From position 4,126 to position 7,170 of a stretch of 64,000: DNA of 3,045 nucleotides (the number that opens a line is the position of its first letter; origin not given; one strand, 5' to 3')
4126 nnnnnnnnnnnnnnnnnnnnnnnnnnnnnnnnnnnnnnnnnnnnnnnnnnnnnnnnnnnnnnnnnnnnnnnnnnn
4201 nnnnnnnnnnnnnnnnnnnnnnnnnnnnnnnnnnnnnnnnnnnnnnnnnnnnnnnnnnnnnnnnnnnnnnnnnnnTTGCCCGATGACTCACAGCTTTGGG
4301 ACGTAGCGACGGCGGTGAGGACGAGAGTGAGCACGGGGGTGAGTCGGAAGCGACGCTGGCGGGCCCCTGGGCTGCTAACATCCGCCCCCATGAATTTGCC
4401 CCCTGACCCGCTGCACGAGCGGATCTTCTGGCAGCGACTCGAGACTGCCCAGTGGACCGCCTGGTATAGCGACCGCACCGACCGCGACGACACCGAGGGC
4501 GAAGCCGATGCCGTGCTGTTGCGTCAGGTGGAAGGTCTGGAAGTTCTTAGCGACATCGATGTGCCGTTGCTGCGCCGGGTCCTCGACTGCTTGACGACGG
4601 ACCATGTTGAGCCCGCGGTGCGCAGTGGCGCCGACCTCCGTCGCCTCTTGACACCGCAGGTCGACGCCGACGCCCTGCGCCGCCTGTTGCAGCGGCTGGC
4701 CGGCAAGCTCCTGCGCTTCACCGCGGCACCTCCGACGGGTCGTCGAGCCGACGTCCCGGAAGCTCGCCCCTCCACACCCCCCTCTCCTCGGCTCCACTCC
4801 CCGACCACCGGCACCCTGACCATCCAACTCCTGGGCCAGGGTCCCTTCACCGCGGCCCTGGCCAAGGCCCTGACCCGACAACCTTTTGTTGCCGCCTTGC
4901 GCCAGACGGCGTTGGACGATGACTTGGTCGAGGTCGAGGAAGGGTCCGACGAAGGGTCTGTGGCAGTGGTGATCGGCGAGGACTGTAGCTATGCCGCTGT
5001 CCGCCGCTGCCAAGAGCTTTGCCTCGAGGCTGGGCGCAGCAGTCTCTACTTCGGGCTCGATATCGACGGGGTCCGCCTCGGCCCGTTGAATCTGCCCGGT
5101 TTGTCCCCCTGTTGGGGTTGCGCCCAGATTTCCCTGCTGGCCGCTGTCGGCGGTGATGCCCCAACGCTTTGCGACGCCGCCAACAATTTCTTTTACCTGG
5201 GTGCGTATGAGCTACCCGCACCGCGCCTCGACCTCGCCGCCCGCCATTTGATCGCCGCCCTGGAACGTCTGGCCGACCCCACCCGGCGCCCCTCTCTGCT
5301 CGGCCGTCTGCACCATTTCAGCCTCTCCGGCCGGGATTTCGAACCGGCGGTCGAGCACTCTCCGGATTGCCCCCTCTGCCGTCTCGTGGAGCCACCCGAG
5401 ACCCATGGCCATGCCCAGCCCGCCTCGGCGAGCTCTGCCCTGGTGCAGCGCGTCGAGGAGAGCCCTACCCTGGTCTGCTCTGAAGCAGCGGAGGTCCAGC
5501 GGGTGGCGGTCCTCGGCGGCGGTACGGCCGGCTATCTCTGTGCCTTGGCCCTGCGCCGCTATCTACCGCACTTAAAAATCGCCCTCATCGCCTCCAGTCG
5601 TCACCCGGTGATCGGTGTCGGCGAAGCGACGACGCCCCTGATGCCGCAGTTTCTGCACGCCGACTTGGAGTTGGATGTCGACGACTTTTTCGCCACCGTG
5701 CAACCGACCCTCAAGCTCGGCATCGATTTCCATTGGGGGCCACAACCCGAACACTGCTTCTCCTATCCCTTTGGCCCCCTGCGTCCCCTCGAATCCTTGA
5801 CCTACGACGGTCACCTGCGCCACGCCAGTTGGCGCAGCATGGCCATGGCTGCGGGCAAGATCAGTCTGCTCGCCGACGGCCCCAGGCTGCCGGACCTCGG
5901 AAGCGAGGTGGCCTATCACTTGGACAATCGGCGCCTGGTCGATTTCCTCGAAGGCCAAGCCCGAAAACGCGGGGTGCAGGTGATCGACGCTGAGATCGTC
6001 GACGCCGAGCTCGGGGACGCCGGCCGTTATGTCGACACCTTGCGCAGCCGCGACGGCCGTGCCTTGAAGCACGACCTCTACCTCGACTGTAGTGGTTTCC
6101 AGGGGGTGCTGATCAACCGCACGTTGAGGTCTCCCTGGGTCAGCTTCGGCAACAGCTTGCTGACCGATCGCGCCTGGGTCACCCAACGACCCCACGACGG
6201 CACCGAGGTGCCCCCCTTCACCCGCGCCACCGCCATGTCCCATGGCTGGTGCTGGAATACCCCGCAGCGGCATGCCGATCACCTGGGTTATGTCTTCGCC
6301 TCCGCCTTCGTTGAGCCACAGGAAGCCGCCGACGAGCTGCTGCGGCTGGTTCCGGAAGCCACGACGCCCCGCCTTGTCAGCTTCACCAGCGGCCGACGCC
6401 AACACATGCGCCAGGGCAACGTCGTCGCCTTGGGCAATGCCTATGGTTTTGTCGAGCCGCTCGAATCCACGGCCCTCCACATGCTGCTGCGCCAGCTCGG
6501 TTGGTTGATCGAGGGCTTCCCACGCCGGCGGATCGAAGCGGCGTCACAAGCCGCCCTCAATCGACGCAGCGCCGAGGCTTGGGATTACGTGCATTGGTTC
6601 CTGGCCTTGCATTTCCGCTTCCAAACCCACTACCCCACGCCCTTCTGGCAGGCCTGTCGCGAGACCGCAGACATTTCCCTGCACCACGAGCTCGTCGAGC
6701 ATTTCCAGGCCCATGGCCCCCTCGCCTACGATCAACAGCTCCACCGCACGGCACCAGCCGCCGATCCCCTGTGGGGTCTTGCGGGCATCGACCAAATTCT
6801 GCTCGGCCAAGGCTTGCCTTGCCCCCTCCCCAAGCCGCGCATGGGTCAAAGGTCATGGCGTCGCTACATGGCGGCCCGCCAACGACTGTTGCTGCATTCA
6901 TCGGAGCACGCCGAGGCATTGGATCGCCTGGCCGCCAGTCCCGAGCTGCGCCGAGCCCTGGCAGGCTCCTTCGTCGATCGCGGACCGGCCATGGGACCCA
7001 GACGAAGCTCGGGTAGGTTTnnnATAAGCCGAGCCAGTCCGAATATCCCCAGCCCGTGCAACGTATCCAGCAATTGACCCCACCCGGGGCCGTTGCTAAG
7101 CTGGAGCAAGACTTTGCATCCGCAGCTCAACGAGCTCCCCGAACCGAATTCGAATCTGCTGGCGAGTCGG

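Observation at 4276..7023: Fusion of an E1/ThiF-like CxxC domain with a flavin-dependent tryptophan-halogenase domain (possible peptide/RiPP halogenase)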

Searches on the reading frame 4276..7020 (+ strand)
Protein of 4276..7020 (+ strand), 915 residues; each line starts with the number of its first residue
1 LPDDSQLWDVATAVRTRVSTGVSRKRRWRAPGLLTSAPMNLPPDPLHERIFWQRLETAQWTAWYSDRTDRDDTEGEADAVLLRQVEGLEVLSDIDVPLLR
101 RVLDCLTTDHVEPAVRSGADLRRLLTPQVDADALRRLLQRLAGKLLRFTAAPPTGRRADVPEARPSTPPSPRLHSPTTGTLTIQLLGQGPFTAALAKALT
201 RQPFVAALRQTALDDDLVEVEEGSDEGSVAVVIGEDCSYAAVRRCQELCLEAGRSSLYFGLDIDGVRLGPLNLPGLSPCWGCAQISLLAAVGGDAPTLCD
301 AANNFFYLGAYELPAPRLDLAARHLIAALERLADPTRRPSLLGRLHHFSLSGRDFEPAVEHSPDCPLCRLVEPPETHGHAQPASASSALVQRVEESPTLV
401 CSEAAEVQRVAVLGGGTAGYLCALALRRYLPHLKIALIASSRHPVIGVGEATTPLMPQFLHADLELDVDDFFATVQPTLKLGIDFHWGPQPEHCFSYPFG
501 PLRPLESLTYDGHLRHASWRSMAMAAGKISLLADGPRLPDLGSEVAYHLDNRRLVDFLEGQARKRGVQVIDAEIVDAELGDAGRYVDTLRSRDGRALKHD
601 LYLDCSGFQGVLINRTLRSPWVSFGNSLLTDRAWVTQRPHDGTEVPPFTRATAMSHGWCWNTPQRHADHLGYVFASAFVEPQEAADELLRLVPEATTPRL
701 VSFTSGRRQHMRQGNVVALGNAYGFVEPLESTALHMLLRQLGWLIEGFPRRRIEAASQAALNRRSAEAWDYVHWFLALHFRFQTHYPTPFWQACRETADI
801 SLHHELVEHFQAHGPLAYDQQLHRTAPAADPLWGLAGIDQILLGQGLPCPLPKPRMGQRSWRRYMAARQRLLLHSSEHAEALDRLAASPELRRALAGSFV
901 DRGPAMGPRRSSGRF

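Call 4: search_protein_families(library=pfam, proteins=[window:4276-7020:+], max_evalue=1)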
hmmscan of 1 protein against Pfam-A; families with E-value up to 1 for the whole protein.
window:4276-7020:+ (915 aa): 3 families
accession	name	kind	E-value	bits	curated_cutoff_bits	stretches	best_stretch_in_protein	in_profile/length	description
PF04820.20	Trp_halogenase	-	2.4e-105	353.5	21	1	409-848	1-445/458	Tryptophan halogenase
PF01266.30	DAO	-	4.9e-05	23.4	27.9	2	547-633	144-234/353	FAD dependent oxidoreductase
PF07992.20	Pyr_redox_2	-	0.0014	18.5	26.1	1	409-445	2-37/291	Pyridine nucleotide-disulphide oxidoreductase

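Call 5: search_protein_families(library=ncbifam, proteins=[window:4276-7020:+], max_evalue=1)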
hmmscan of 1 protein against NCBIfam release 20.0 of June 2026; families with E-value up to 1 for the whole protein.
window:4276-7020:+ (915 aa): 10 families
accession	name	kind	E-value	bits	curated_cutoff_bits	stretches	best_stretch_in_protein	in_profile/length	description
NF049967.1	QhpG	equivalog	1.3e-07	30.9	240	2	548-694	81-215/423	flavin-dependent monooxygenase QhpG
NF033113.0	halo_ClmS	equivalog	0.00023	19.8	900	1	557-665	112-221/570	chloramphenicol-biosynthetic FADH2-dependent halogenase CmlS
TIGR03882.1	cyclo_dehyd_2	equivalog_domain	0.0012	19.1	36.9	1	264-382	11-123/164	TOMM precursor leader peptide-binding protein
NF038171.1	maturase_LodB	equivalog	0.0028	16.8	400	1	410-469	2-59/361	lysine-epsilon-oxidase maturase LodB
NF005599.0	PRK07333.1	equivalog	0.0083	14.7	549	1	403-440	8-45/414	ubiquinone biosynthesis hydroxylase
TIGR01988.1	Ubi-OHases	subfamily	0.037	12.9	224.65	1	410-442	2-33/387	ubiquinone biosynthesis hydroxylase, UbiH/UbiF/VisC/COQ6 family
TIGR01789.1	lycopene_cycl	equivalog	0.046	12.8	215.2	1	410-442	2-34/370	lycopene beta-cyclase CrtY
TIGR01790.1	carotene-cycl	subfamily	0.11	11.6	209.5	0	410-442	2-32/387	lycopene cyclase family protein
TIGR01133.1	murG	equivalog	0.2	10.6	250.25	1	406-440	4-40/353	undecaprenyldiphospho-muramoylpentapeptide beta-N-acetylglucosaminyltransferase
TIGR03329.1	Phn_aa_oxid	hypoth_equivalog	0.21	10.3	632.8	1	391-440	11-57/460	putative aminophosphonate oxidoreductase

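Call 6: search_solved_structures(query=window:4276-7020:+, max_evalue=1)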
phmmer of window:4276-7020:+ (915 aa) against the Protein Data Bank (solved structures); distinct sequences matched with E-value up to 1: 36.
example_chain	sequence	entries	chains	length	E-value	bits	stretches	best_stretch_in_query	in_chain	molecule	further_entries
5uao_A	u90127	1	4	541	5.8e-108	365.4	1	403-895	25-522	Tryptophane-5-halogenase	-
6p00_A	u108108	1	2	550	3e-54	187.7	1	405-858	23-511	Flavin-dependent tryptophan halogenase RebH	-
2e4g_A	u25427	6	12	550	9.4e-54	186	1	405-858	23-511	Tryptophan halogenase | Tryptophan 7-halogenase RebH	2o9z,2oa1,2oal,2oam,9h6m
7ju0_A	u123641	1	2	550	9.6e-54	186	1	405-858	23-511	Flavin-dependent tryptophan halogenase RebH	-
6frl_A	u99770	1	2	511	1.2e-53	185.7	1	406-798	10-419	Tryptophan halogenase superfamily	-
9luq_A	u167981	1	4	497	1.9e-53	185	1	407-800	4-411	Tryptophan halogenase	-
6y1w_A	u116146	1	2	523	3.1e-53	184.3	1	406-847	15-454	Putative tryptophan halogenase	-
6p2v_A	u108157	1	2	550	3.3e-53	184.2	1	405-857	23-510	Flavin-dependent tryptophan halogenase RebH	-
4lu6_A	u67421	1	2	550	2.4e-52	181.4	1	406-858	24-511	Flavin-dependent tryptophan halogenase RebH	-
9lmg_A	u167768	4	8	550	4.3e-51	177.3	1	407-797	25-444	LooH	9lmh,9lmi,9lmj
4z44_A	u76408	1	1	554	1.7e-50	175.2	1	407-816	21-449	Flavin-dependent tryptophan halogenase PrnA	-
2apg_A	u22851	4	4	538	1.8e-50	175.2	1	407-816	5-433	tryptophan halogenase PrnA | tryptophan halogenase, PrnA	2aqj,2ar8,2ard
4z43_A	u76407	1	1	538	1.8e-50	175.2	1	407-816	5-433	Flavin-dependent tryptophan halogenase PrnA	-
2jkc_A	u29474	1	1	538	4.6e-50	173.8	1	407-816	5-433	Flavin-dependent tryptophan halogenase PrnA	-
5hy5_A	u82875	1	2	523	1.6e-49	172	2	545-812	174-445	Tryptophan 6-halogenase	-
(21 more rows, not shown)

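Call 11: find_homologous_proteins(query=window:4276-7020:+)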
Query window:4276-7020:+ (915 aa): 145 proteins with E <= 0.001 among 8000 candidates; the best 120 are listed.
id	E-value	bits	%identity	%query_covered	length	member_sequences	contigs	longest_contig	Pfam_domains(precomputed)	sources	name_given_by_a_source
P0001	0.0e+0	2027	100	96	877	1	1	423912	PF04820.21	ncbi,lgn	-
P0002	0.0e+0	1112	69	80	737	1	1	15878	PF01266.31,PF04820.21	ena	-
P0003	2.0e-181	624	49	74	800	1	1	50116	PF01266.31,PF07992.21,PF04820.21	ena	-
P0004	2.6e-180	620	41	90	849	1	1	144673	PF04820.21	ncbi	-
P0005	6.5e-180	619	43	90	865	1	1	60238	PF04820.21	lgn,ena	-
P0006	4.1e-179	616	41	91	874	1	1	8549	PF07992.21,PF04820.21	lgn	-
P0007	1.8e-177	610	45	79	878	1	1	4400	PF04820.21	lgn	-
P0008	2.1e-177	610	47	74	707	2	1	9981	PF04820.21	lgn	-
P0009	2.9e-177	610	43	86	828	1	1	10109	PF04820.21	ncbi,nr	ncbi:MAG TPA: tryptophan 7-halogenase [Thermoanaerobaculia bacterium]|nr:tryptophan 7-halogenase [Th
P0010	1.2e-176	608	43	87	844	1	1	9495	PF04820.21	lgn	-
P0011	1.3e-176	608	41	90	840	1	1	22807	PF01266.31,PF04820.21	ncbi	-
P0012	3.0e-176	606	43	90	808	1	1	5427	PF04820.21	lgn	-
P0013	1.8e-175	604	44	89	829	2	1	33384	PF04820.21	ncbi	-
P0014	2.1e-175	604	41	90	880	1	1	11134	PF07992.21,PF04820.21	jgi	jgi:tryptophan 7-halogenase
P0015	2.3e-175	603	46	75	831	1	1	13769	PF01266.31,PF04820.21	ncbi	-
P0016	5.1e-175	602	46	74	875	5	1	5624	PF07992.21,PF04820.21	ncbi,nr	ncbi:MAG TPA: TOMM precursor leader peptide-binding protein [Thermoanaerobaculia bacterium]|nr:TOMM 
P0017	1.7e-174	601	40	90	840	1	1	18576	PF04820.21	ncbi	-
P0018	3.6e-174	600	41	90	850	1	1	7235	PF04820.21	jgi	jgi:tryptophan halogenase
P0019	3.9e-174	599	42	90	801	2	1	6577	PF04820.21,PF05402.19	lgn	-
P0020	4.1e-174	599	44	80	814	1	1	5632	PF04820.21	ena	-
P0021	4.5e-174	599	43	90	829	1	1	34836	PF04820.21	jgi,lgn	-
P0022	5.5e-174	599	41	91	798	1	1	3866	PF01266.31,PF04820.21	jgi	jgi:tryptophan halogenase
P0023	1.9e-173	597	44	81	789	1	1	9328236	PF01266.31,PF04820.21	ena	-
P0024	3.3e-173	596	44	84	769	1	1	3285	PF01266.31,PF04820.21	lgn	-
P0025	3.8e-173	596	41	90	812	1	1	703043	PF04820.21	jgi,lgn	-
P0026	4.1e-173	596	46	73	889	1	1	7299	PF01266.31,PF04820.21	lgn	-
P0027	4.3e-173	596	42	90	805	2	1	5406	PF01266.31,PF07992.21,PF04820.21,PF05834.19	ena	-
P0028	4.5e-173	596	46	74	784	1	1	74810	PF01266.31,PF04820.21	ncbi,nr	ncbi:MAG: tryptophan 7-halogenase [bacterium]|nr:tryptophan 7-halogenase [bacterium]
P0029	1.1e-172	595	42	89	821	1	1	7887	PF01266.31,PF07992.21,PF04820.21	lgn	-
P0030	1.8e-172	594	46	74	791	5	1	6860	PF07992.21,PF04820.21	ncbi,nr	ncbi:MAG: tryptophan 7-halogenase, partial [Acidobacteriota bacterium]|nr:tryptophan 7-halogenase [A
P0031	2.8e-172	593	41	89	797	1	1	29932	PF04820.21,PF05834.19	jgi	jgi:tryptophan halogenase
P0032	4.3e-172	593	46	73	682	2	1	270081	PF04820.21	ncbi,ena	-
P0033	4.4e-172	593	42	91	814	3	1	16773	PF01266.31,PF07992.21,PF04820.21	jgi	-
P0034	9.1e-172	592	46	74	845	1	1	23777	PF07992.21,PF04820.21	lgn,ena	-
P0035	2.6e-171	590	41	91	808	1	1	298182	PF01266.31,PF07992.21,PF04820.21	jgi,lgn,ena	-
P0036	8.4e-171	588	45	77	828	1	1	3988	PF04820.21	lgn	-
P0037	9.8e-171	588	42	86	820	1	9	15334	PF04820.21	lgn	-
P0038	1.5e-170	588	41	91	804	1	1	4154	PF01266.31,PF07992.21,PF04820.21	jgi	jgi:tryptophan halogenase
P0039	1.8e-170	587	35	8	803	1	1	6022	PF01266.31,PF07992.21,PF04820.21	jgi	jgi:tryptophan halogenase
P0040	1.9e-170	587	42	90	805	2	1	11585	PF04820.21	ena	-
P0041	4.5e-170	586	42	91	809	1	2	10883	PF01266.31,PF04820.21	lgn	-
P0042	4.6e-170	586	42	91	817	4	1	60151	PF01266.31,PF07992.21,PF04820.21,PF05834.19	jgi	-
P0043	4.9e-170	586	41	91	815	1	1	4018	PF01266.31,PF07992.21,PF04820.21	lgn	-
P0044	7.4e-170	585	47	75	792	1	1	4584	PF01266.31,PF04820.21,PF05834.19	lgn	-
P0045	8.2e-170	585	41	90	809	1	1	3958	PF01266.31,PF07992.21,PF04820.21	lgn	-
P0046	2.2e-169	584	40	91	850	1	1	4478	PF01266.31,PF04820.21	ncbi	ncbi:MAG: tryptophan halogenase family protein [Acidobacteriota bacterium]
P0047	2.8e-169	583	47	75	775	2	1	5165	PF07992.21,PF04820.21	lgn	-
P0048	5.7e-169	582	46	74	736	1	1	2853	PF07992.21,PF04820.21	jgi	-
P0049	7.8e-169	582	41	91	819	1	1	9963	PF01266.31,PF04820.21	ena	-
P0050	1.0e-168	581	41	89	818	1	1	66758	PF01266.31,PF07992.21,PF04820.21,PF05834.19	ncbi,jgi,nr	ncbi:MAG TPA: tryptophan halogenase family protein [Thermoanaerobaculia bacterium]|jgi:tryptophan ha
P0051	1.3e-168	581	41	89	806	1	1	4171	PF04820.21,PF05402.19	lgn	-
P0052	1.4e-168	581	47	73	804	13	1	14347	PF07992.21,PF04820.21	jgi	-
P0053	1.7e-168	581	40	89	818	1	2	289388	PF01266.31,PF07992.21,PF04820.21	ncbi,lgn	-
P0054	3.2e-168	580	45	75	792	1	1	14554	PF01266.31,PF04820.21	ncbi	-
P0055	6.1e-168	579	45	74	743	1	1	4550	PF01266.31,PF07992.21,PF04820.21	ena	-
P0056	1.1e-167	578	40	91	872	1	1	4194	PF01266.31,PF04820.21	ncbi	-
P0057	1.9e-167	577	44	75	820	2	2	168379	PF01266.31,PF07992.21,PF04820.21,PF05834.19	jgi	jgi:tryptophan halogenase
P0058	2.2e-167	577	41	90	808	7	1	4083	PF01266.31,PF07992.21,PF04820.21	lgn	-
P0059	2.8e-167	577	41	91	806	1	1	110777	PF01266.31,PF07992.21,PF04820.21,PF05834.19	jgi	jgi:tryptophan 7-halogenase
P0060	2.9e-167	577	42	86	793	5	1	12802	PF01266.31,PF07992.21,PF04820.21,PF05834.19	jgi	-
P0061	3.1e-167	577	41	90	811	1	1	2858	PF01266.31,PF07992.21,PF04820.21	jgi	-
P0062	3.2e-167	577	45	72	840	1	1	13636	PF04820.21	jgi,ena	-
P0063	4.2e-167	576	42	90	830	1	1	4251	PF04820.21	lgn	-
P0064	4.8e-167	576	39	90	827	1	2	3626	PF01266.31,PF04820.21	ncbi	ncbi:MAG: tryptophan halogenase family protein [Acidobacteriota bacterium]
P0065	5.4e-167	576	41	90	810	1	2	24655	PF01266.31,PF07992.21,PF04820.21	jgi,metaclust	metaclust:\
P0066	7.5e-167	575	43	79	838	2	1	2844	PF04820.21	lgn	-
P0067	1.4e-166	574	45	74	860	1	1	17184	PF01266.31,PF07992.21,PF04820.21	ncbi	ncbi:MAG: tryptophan halogenase family protein [Acidobacteriota bacterium]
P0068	1.5e-166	574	40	90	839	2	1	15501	PF04820.21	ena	-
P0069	2.3e-166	574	40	90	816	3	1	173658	PF01266.31,PF07992.21,PF04820.21,PF05834.19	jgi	-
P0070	4.4e-166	573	41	90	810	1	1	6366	PF01266.31,PF07992.21,PF04820.21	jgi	jgi:tryptophan 7-halogenase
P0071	9.8e-166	572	43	78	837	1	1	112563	PF07992.21,PF04820.21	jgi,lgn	jgi:tryptophan halogenase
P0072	9.9e-166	572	41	91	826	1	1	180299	PF01266.31,PF04820.21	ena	-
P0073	1.8e-165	571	41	90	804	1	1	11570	PF01266.31,PF07992.21,PF04820.21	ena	-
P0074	1.8e-165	571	40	90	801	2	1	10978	PF01266.31,PF07992.21,PF04820.21,PF05834.19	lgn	-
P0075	2.1e-165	570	48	60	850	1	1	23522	PF04820.21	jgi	jgi:tryptophan halogenase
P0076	4.3e-165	569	44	74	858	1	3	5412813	PF01266.31,PF04820.21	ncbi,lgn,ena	-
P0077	7.2e-165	569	44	75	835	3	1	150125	PF07992.21,PF04820.21,PF05834.19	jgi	jgi:tryptophan halogenase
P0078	2.5e-164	567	40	90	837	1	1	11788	PF01266.31,PF04820.21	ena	-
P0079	5.1e-164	566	41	91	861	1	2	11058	PF04820.21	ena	-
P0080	7.2e-164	565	38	91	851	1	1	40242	PF04820.21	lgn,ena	-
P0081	8.4e-164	565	41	85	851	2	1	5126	PF04820.21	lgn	-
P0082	1.9e-163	564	42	80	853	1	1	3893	PF01266.31,PF04820.21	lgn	-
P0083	3.0e-163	563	40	91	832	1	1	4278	PF01266.31,PF04820.21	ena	-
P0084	1.3e-162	561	41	91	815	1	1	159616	PF07992.21,PF04820.21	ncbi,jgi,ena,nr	ncbi:MAG TPA: tryptophan 7-halogenase [Thermoanaerobaculia bacterium]|nr:tryptophan 7-halogenase [Th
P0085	2.6e-161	557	44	75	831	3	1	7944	PF04820.21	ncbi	-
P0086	8.3e-161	555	43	74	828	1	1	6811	PF04820.21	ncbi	-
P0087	9.5e-161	555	51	57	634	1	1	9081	PF01266.31,PF04820.21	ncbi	-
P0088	1.0e-160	555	40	90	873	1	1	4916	PF07992.21,PF04820.21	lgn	-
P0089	1.5e-160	554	39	93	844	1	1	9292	PF04820.21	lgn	-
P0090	1.7e-158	548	43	75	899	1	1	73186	PF04820.21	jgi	jgi:tryptophan 7-halogenase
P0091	7.0e-157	542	41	90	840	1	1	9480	PF04820.21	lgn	-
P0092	1.3e-155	538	40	90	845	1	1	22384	PF07992.21,PF04820.21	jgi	jgi:tryptophan halogenase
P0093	2.5e-155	537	40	90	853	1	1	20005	PF01266.31,PF04820.21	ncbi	-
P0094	2.5e-155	537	41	81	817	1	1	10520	PF01266.31,PF07992.21,PF04820.21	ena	-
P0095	7.2e-155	536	45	71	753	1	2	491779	PF01266.31,PF07992.21,PF04820.21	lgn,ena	-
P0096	1.4e-154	535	40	90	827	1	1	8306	PF01266.31,PF04820.21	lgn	-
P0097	3.5e-152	527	43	73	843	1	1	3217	PF01266.31,PF04820.21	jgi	-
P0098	2.8e-151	524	44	72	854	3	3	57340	PF04820.21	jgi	jgi:tryptophan halogenase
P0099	4.9e-151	523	38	86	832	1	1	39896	PF01266.31,PF04820.21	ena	-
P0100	5.7e-149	516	51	54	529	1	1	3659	PF07992.21,PF04820.21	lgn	-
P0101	9.8e-149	515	39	90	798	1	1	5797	PF01266.31,PF07992.21,PF04820.21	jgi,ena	-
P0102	1.0e-148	515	42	77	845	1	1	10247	PF07992.21,PF04820.21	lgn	-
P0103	7.4e-148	512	38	90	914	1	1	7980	PF04820.21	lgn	-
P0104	7.0e-147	509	51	54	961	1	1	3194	PF04820.21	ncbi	ncbi:MAG TPA: tryptophan 7-halogenase, partial [Thermoanaerobaculia bacterium]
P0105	5.7e-146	506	49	54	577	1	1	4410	PF01266.31,PF04820.21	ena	-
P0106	3.2e-143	497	49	55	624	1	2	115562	PF01266.31,PF04820.21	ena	-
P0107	4.4e-142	493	48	55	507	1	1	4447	PF01266.31,PF04820.21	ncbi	-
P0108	8.3e-142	492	40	84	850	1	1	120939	PF04820.21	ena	-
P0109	4.3e-141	490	47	55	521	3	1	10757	PF01266.31,PF04820.21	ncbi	-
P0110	1.1e-140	489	50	54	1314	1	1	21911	PF13640.13,PF04820.21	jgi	jgi:tryptophan halogenase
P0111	2.1e-140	488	49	54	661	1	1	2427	PF04820.21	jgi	-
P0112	9.2e-140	486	42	77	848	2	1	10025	PF04820.21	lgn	-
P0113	3.4e-139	484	39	73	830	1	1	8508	PF01266.31,PF04820.21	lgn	-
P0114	4.7e-138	480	43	72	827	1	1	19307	PF01266.31,PF04820.21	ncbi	-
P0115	2.4e-137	478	49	55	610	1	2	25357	PF01266.31,PF04820.21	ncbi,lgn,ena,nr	ncbi:MAG: tryptophan 7-halogenase [Acidobacteriota bacterium]|nr:tryptophan 7-halogenase [Acidobacte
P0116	2.9e-133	464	49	55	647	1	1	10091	PF01266.31,PF07992.21,PF04820.21,PF05834.19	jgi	-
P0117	1.5e-131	459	41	74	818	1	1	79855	PF04820.21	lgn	-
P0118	4.0e-131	457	40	73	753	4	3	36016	PF07992.21,PF04820.21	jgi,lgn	jgi:tryptophan halogenase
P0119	3.6e-126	441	41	73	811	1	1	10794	PF01266.31,PF04820.21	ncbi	-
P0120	1.7e-124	435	49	50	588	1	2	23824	PF01266.31,PF04820.21,PF05402.19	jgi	-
